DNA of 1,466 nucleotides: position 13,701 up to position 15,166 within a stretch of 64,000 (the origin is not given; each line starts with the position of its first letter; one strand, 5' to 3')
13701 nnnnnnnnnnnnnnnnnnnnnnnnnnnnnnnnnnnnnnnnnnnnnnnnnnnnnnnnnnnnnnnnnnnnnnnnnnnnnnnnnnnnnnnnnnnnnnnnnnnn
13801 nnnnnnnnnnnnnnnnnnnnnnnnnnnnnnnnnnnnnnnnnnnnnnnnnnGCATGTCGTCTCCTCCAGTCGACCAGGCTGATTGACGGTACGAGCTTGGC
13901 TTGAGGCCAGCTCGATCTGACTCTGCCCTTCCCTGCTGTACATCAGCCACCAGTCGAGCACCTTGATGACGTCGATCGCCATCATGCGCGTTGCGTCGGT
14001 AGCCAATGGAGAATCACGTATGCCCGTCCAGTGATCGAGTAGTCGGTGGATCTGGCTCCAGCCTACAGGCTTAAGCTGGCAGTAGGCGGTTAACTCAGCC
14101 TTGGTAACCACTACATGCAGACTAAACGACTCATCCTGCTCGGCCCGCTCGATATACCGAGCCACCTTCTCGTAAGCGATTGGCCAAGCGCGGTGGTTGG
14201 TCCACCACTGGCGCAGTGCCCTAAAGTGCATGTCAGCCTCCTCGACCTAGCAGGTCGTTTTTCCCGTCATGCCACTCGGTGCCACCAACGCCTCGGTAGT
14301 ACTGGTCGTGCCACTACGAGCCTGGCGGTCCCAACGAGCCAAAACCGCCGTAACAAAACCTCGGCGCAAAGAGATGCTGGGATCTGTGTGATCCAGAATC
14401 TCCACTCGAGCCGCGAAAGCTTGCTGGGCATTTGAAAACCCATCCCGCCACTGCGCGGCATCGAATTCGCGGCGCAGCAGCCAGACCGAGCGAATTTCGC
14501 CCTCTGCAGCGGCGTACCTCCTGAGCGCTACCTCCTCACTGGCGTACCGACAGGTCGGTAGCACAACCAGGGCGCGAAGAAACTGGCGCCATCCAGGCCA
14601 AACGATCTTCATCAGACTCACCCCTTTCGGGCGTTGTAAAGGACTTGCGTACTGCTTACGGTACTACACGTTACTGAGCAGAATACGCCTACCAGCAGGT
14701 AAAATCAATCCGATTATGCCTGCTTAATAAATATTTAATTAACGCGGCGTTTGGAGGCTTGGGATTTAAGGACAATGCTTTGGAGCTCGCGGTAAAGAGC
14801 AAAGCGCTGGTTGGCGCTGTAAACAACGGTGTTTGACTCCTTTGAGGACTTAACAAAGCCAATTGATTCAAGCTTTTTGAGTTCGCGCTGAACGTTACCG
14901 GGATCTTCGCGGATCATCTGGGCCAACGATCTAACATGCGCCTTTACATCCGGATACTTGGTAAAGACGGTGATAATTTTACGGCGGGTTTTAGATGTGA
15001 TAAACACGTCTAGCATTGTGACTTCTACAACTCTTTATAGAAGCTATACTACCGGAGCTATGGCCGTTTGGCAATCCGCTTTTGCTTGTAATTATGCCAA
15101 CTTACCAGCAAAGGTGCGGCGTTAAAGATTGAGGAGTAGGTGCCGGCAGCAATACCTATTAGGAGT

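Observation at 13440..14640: Tandem triplication of a small (about 125-135 aa) uncharacterised protein family in a GC-rich segment between recJ and a small wHTH regulator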

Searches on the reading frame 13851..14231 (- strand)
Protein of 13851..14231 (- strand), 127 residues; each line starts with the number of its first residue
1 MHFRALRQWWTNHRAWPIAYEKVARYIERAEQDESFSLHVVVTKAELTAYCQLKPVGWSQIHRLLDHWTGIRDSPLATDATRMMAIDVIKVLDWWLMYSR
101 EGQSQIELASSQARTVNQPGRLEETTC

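Call 8: search_protein_families(library=pfam, proteins=[window:13851-14231:-], max_evalue=1)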
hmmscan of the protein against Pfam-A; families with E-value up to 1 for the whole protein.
window:13851-14231:- (127 aa): 1 family
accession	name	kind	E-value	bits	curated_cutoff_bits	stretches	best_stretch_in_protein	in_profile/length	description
PF25082.1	GIPC1_GH2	-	0.087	13.7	27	1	53-83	22-52/91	GIPC1-3 GH2 domain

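Call 13: find_encoding_contigs(protein=window:13851-14231:-, flank=10000, max_places=4)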
Protein window:13851-14231:- (127 aa): no gene with exactly this product is on record in the collection.

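Call 38: find_homologous_proteins(query=A3, max_evalue=10)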
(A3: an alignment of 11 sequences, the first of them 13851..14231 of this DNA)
Query A3 (11 sequences) (127 aa, profile of the alignment): 5 proteins with E <= 10 among 1482 candidates.
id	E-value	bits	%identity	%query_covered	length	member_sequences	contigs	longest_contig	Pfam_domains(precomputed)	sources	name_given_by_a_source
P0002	6.9e-25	106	100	100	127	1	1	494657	-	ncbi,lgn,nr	ncbi:hypothetical protein EPO04_02010 [Patescibacteria group bacterium]|nr:MAG: hypothetical protein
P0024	4.3e-24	103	40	12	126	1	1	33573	-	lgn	-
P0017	2.3e-20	91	-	-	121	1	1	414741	-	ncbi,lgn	-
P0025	2.0e-16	78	44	7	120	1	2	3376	-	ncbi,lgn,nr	ncbi:MAG TPA: hypothetical protein VMR75_01930 [Candidatus Saccharimonadales bacterium]|nr:hypotheti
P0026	1.3e-11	63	-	-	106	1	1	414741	-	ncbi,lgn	-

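Call 78: search_dna_similar(query=window:13851-14231:-, collection=phages, mode=protein, max_evalue=1, max_rows=5)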
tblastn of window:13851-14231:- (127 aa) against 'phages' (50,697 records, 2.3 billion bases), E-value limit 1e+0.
No match.

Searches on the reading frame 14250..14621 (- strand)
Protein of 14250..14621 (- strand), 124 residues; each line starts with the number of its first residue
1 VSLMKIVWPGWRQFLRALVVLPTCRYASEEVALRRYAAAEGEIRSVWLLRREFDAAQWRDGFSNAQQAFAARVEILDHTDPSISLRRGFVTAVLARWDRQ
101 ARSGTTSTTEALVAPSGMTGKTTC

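Call 8: search_protein_families(library=pfam, proteins=[window:14250-14621:-], max_evalue=1)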
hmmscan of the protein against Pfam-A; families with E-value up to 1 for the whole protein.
window:14250-14621:- (124 aa): 1 family
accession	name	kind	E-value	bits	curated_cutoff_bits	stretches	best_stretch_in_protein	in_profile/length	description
PF21348.3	RGL11_C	-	0.0017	17.7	27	1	54-100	163-210/490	Rhamnogalacturonan lyase family 11, C-terminal domain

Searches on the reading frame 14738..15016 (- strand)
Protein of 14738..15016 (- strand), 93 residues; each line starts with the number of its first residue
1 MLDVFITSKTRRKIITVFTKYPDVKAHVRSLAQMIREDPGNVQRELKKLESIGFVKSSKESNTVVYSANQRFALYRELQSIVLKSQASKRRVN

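Call 8: search_protein_families(library=pfam, proteins=[window:14738-15016:-], max_evalue=1)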
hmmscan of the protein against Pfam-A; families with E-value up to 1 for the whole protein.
window:14738-15016:- (93 aa): 10 families
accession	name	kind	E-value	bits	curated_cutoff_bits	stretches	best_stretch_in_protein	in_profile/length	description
PF25212.1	HVO_A0114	-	0.00019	21.6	27.6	1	25-63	36-74/84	HVO_A0114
PF24033.1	DUF7342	-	0.0023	18.3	31.6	1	41-83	33-75/150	Family of unknown function (DUF7342)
PF14394.12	DUF4423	-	0.0041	17.4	30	1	14-84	25-93/165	Domain of unknown function (DUF4423)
PF03444.21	HrcA_DNA-bdg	-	0.0075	16.3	21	1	16-58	15-56/79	Winged helix-turn-helix transcription repressor, HrcA DNA-binding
PF01978.25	TrmB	-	0.011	16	25.6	1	26-68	23-64/68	Sugar-specific transcriptional regulator TrmB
PF01047.28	MarR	-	0.026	14.9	24.6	1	28-60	20-52/59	MarR family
PF07381.18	EarA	-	0.026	14.8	22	1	6-44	6-44/90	EarA-like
PF01022.26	HTH_5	-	0.031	14.6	22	1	9-57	2-47/47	Bacterial regulatory protein, arsR family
PF24266.1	HTH_HVO_0163_N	-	0.04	14.4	31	1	8-69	1-60/70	HVO_0163, N-terminal HTH domain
PF13412.12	HTH_24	-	0.073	13.1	21.9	1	9-56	3-48/48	Winged helix-turn-helix DNA-binding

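Call 14: find_related_loci(query=window:14738-15016:-, collection=genome_contigs, flank=6000)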
Query window:14738-15016:- (93 aa) in genome_contigs; peptide patterns used: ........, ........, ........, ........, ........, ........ (x = any residue, [..] = any of these).
600 stretches matched a pattern (row limit reached: there are more); 486 encode a relative of the query (tblastn E <= 1e-3); the best 80 are kept; 80 distinct loci.
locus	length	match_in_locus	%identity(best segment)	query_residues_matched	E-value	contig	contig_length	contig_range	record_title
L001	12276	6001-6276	86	1-92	2e-50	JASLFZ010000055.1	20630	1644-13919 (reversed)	MAG: Candidatus Saccharimonadales bacterium isolate SHSU.bins.393 k141_7089449, whole genome shotgun sequence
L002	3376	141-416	84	1-92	1e-49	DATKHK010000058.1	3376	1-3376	MAG TPA_asm: Candidatus Saccharimonadales bacterium isolate SMAG_U14575 k141_183002, whole genome shotgun sequence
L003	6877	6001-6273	85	1-91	1e-49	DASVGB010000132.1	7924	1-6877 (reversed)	MAG TPA_asm: Candidatus Saccharimonadia bacterium isolate SMAG_U2104 k141_947124, whole genome shotgun sequence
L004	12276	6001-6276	83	1-92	1e-48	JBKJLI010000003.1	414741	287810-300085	MAG: Candidatus Saccharimonadia bacterium isolate ant_bin.277 S1Ck117_4146609_flag_0_multi_32.8945_len_414741, whole gen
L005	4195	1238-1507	71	1-92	3e-40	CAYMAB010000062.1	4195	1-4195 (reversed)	MAG TPA_asm: uncultured Candidatus Saccharimonadales bacterium isolate binchicken_co54_498 genome assembly, contig: NODE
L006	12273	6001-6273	64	1-91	8e-39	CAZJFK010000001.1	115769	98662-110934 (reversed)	MAG TPA_asm: uncultured Candidatus Saccharibacteria bacterium isolate SRP344714_co1_354 genome assembly, contig: NODE_38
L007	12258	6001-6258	65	1-86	1e-38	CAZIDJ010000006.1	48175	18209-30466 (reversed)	MAG TPA_asm: uncultured Candidatus Saccharibacteria bacterium isolate SRP286056_co1_711 genome assembly, contig: NODE_72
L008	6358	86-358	62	1-91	7e-39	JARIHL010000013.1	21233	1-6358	MAG: Candidatus Saccharibacteria bacterium isolate CullarsAll.DT.39 k141_721242, whole genome shotgun sequence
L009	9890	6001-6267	64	1-89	1e-38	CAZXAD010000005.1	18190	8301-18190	MAG TPA_asm: uncultured Candidatus Saccharibacteria bacterium isolate binchicken_co207_172 genome assembly, contig: NODE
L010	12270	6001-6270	62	1-90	3e-38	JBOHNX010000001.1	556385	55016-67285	MAG: Candidatus Saccharimonadales bacterium isolate SD8036_maxbin2.bin.8 NODE_2_length_556385_cov_14.177026, whole genom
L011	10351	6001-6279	63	1-91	2e-38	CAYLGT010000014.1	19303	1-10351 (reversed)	MAG TPA_asm: uncultured Candidatus Saccharibacteria bacterium isolate SRP133034_co1_287 genome assembly, contig: NODE_26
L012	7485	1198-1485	60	1-93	3e-38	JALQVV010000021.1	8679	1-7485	MAG: Candidatus Saccharimonadia bacterium isolate FCJ.42 FCJ_827946, whole genome shotgun sequence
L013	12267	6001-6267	63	1-89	2e-38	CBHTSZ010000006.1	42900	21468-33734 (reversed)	MAG TPA_asm: uncultured bacterium isolate ERR14722431_binner12_Refined_13 genome assembly, contig: ERZ27336832.609, whol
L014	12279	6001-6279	61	1-93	2e-38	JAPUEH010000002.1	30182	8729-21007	MAG: Candidatus Saccharibacteria bacterium isolate labscale reactor_MAG20 NODE_1114_length_30182_cov_8.559598, whole gen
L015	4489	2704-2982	63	1-91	2e-38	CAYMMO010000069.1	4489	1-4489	MAG TPA_asm: uncultured Candidatus Saccharibacteria bacterium isolate SRP286056_co2_538 genome assembly, contig: NODE_34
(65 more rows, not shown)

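Call 22: find_related_loci(query=window:14738-15016:-, collection=metagenome_contigs, flank=5000)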
Query window:14738-15016:- (93 aa) in metagenome_contigs; peptide patterns used: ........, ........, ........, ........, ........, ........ (x = any residue, [..] = any of these).
600 stretches matched a pattern (row limit reached: there are more); 405 encode a relative of the query (tblastn E <= 1e-3); the best 80 are kept; 80 distinct loci.
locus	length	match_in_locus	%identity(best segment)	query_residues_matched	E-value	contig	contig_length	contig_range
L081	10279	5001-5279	95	1-93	3e-56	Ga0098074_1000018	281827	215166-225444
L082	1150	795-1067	70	1-91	1e-43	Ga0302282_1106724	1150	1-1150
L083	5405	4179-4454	62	1-92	1e-39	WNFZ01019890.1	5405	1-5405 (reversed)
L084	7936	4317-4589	62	1-91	3e-39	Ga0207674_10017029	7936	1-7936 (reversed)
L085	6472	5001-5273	62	1-91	4e-39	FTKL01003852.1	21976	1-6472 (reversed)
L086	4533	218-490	62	1-91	4e-39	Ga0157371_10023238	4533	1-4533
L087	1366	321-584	66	1-88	3e-40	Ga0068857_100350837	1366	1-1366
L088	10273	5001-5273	62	1-91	4e-39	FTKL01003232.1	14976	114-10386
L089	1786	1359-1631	62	1-91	2e-39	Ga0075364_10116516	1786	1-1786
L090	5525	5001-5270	67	1-90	7e-39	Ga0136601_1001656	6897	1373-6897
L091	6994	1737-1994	65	1-86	8e-39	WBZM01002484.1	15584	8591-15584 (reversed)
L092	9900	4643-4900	65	1-86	2e-38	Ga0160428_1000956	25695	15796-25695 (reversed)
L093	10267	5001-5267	64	1-89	1e-38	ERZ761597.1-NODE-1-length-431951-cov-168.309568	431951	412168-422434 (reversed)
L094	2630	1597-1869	63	1-91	2e-38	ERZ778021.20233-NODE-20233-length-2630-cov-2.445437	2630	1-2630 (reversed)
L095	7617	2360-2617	65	1-86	2e-38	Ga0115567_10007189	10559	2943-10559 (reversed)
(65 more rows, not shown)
